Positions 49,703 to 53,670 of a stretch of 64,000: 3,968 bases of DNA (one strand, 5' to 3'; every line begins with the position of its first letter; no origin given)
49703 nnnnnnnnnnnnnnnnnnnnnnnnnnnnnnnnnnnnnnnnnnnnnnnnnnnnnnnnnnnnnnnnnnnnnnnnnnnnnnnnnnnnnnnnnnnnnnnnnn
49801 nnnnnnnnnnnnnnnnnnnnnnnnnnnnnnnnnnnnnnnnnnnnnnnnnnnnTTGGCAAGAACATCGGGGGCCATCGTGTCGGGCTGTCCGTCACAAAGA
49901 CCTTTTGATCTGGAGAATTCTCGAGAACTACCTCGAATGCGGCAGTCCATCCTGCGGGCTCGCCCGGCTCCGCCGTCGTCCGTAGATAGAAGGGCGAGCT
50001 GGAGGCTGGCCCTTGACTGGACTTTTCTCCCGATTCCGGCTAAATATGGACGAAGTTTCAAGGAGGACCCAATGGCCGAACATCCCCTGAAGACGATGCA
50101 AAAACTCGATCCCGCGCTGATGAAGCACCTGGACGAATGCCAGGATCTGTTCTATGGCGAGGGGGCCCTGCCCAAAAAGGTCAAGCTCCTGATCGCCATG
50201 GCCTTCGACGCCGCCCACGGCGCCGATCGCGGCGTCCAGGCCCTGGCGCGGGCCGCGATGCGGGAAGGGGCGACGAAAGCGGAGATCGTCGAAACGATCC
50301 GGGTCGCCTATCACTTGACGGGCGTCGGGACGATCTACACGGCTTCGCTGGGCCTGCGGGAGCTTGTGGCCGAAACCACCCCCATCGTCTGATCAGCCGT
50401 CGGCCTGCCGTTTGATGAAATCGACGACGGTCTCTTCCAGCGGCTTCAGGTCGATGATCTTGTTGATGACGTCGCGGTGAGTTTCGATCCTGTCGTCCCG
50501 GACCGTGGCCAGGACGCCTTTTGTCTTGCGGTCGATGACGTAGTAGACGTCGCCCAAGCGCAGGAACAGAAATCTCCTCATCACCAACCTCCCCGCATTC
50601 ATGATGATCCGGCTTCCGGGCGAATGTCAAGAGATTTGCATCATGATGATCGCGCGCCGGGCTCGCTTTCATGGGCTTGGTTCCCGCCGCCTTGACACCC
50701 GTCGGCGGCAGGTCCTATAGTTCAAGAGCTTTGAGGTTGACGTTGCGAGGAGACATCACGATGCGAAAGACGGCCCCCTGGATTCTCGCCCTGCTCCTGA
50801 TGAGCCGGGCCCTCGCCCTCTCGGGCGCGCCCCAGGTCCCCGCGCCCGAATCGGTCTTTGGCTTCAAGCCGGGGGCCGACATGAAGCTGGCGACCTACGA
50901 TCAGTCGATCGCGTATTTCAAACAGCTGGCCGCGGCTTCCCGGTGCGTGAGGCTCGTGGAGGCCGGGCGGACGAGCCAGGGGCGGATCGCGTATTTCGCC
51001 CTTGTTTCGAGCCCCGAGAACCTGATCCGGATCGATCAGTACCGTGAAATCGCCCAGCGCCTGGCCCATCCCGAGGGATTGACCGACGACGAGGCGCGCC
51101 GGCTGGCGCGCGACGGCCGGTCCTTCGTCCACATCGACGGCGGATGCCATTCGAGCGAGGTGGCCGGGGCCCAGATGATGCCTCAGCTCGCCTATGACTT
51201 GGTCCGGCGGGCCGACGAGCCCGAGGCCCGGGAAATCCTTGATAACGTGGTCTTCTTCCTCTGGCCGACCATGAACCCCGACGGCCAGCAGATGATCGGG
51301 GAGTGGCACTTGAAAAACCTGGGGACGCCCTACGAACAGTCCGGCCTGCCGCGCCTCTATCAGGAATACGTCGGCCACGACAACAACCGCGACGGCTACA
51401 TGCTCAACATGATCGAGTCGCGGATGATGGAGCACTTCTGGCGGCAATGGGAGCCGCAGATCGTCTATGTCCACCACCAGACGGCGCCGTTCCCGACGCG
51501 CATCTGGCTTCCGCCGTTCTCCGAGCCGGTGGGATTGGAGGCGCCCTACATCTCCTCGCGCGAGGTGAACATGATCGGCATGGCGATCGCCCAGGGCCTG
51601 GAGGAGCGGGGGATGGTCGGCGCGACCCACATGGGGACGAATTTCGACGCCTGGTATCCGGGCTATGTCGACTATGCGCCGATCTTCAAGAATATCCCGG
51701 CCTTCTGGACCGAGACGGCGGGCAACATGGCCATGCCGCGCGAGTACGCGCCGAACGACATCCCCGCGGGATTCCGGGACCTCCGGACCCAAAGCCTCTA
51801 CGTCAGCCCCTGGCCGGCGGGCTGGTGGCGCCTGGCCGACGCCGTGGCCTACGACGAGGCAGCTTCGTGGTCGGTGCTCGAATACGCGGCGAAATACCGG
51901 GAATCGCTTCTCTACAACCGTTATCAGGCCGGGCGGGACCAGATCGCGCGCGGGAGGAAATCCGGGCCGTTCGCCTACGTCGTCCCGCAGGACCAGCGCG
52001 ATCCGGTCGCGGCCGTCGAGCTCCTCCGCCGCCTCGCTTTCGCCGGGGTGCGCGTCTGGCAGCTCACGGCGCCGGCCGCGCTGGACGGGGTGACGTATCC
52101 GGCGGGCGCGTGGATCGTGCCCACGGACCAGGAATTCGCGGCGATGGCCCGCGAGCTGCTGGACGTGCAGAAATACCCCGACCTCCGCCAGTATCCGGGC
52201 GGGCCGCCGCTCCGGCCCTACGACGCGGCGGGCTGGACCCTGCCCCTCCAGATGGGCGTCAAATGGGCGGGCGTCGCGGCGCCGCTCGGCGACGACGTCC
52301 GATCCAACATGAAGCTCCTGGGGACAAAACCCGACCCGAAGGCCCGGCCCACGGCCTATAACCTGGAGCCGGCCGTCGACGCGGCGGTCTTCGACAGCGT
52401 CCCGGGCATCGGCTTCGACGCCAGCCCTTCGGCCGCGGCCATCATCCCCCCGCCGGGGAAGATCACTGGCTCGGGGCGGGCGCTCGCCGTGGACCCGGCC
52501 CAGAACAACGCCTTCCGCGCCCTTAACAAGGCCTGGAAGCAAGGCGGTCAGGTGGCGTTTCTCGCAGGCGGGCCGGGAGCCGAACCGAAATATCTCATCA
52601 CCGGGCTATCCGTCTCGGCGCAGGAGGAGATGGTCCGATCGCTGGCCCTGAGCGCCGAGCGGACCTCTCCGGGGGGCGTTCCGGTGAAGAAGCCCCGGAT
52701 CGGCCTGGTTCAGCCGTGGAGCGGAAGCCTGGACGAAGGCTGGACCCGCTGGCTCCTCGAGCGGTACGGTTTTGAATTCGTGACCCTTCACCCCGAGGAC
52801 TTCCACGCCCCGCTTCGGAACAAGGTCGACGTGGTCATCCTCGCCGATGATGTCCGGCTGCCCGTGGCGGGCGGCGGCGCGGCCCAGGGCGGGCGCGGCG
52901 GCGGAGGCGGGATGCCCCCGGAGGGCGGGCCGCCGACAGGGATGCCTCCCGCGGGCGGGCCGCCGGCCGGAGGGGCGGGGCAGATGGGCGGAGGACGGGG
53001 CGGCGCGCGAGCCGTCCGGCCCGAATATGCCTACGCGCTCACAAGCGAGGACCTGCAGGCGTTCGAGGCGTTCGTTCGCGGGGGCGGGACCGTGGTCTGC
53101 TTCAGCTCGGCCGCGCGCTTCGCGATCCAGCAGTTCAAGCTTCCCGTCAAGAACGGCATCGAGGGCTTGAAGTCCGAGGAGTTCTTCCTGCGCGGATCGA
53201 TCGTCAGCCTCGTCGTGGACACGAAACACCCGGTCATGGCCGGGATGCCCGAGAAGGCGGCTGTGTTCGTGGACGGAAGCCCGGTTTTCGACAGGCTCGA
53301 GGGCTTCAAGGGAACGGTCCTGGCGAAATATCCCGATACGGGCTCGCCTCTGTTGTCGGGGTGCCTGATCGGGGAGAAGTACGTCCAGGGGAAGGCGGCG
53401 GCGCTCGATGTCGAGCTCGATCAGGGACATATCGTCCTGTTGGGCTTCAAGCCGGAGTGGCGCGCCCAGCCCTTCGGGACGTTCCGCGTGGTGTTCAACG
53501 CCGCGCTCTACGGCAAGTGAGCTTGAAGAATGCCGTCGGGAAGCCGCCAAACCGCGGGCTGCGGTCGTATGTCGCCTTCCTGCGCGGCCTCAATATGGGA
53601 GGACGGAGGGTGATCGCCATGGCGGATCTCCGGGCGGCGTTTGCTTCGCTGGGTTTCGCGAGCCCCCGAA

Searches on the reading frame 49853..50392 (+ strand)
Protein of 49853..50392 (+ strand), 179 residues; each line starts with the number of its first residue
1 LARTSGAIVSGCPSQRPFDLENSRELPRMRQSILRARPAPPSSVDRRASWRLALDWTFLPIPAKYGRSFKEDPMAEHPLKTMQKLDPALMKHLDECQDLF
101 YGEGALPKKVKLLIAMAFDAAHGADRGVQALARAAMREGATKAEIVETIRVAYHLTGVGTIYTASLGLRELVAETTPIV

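Call 34: search_protein_families(library=pfam, proteins=[window:49853-50392:+], max_evalue=0.00001)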
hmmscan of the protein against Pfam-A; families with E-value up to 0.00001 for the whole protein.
window:49853-50392:+ (179 aa): 1 family
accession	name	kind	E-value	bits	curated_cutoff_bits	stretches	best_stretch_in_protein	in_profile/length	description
PF02627.25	CMD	-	6.2e-11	42.6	23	1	87-160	1-74/84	Carboxymuconolactone decarboxylase family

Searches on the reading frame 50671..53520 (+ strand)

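Call 34: search_protein_families(library=pfam, proteins=[window:50671-53520:+], max_evalue=0.00001)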
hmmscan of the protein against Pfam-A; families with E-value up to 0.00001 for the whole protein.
window:50671-53520:+ (949 aa): 1 family
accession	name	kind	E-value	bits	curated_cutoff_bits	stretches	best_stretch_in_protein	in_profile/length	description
PF00246.29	Peptidase_M14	-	3.2e-17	63.5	21.6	1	81-241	3-132/286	Zinc carboxypeptidase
